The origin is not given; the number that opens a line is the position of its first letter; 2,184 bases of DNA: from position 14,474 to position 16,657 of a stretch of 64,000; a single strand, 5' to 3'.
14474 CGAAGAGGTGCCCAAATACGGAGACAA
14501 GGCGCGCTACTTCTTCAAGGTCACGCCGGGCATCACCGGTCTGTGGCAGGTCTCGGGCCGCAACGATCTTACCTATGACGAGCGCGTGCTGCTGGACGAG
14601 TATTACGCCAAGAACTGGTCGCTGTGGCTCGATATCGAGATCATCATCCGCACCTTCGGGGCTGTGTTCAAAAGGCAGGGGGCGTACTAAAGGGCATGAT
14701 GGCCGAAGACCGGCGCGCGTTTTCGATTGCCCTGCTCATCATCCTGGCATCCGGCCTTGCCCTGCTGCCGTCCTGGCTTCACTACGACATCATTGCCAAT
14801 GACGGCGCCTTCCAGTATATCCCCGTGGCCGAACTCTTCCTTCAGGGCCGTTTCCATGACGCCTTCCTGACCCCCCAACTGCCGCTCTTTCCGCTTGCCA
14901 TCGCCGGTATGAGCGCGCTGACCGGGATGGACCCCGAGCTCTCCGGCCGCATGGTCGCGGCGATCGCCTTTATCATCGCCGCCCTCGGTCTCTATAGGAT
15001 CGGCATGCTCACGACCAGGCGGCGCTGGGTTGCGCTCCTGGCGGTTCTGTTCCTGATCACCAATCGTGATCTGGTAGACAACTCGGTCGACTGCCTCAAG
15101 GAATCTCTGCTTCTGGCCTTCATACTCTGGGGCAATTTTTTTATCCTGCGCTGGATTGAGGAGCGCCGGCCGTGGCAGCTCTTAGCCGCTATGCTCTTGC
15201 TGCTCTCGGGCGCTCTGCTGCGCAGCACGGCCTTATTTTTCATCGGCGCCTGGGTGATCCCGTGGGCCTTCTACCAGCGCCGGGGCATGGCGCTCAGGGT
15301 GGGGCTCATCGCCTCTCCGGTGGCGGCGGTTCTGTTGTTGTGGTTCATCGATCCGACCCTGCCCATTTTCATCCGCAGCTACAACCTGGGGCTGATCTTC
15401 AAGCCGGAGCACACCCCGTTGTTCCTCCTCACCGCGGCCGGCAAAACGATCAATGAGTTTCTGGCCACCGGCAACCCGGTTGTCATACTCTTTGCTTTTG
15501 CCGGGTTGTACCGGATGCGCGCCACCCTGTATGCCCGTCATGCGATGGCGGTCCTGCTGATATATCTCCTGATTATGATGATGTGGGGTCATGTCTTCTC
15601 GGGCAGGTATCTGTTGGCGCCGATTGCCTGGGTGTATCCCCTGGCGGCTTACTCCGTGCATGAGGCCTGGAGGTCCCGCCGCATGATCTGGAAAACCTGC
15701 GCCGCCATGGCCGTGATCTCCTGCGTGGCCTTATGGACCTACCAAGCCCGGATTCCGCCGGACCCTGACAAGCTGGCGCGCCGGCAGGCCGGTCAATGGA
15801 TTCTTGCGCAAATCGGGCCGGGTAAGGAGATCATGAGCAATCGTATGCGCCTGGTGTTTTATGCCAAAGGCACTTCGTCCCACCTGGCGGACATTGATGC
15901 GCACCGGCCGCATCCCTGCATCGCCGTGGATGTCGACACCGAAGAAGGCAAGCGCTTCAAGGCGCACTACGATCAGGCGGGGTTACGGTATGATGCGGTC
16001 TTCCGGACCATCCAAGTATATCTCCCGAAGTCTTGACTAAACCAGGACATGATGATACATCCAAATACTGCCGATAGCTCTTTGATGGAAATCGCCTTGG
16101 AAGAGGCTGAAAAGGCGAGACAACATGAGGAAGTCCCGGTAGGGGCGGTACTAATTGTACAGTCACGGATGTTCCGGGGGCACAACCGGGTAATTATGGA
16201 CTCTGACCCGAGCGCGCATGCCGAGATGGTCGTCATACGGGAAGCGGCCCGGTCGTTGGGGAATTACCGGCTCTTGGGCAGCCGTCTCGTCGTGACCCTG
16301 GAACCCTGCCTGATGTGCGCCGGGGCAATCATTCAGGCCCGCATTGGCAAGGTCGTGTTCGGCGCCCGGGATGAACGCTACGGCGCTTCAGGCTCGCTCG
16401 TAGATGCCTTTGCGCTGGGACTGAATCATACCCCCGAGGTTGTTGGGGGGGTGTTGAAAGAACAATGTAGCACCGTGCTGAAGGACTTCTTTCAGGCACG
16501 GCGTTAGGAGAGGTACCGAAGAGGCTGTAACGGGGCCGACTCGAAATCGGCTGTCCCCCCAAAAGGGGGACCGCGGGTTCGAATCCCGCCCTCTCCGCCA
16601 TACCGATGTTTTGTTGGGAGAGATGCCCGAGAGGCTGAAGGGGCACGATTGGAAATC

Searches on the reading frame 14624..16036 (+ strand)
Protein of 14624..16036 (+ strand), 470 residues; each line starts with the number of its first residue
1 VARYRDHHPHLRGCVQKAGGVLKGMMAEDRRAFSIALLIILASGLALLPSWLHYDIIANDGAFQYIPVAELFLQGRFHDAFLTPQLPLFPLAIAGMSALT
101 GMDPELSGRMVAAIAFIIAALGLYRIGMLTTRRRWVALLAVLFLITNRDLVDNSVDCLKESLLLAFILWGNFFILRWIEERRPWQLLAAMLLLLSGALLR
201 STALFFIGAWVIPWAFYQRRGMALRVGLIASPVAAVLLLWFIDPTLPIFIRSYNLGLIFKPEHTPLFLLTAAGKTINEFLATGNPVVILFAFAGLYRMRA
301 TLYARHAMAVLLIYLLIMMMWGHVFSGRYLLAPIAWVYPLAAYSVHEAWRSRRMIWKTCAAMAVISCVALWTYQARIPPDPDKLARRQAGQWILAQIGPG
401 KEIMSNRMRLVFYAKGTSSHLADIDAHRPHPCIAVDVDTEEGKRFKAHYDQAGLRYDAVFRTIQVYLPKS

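Call 69: search_protein_families(library=pfam, proteins=[window:14624-16036:+], max_evalue=0.00001)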
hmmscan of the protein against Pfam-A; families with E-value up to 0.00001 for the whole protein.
window:14624-16036:+ (470 aa): 1 family
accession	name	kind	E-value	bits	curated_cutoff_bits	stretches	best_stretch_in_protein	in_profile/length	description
PF13231.12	PMT_2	-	8.6e-07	29.7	26.1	1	87-237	4-153/160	Dolichyl-phosphate-mannose-protein mannosyltransferase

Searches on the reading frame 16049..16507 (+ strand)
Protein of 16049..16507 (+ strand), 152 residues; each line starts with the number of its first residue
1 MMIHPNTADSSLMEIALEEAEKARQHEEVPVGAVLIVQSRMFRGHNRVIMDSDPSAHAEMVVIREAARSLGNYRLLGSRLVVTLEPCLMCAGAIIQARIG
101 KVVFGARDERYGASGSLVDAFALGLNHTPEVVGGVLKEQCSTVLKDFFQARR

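Call 69: search_protein_families(library=pfam, proteins=[window:16049-16507:+], max_evalue=0.00001)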
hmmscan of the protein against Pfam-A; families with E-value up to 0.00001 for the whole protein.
window:16049-16507:+ (152 aa): 2 families
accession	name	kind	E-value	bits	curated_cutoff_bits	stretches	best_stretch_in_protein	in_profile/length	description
PF00383.29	dCMP_cyt_deam_1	-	5.7e-29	100.5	25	1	8-105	3-101/102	Cytidine and deoxycytidylate deaminase zinc-binding region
PF14437.12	MafB19-deam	-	7.1e-28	97.7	27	1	10-152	4-142/142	MafB19-like deaminase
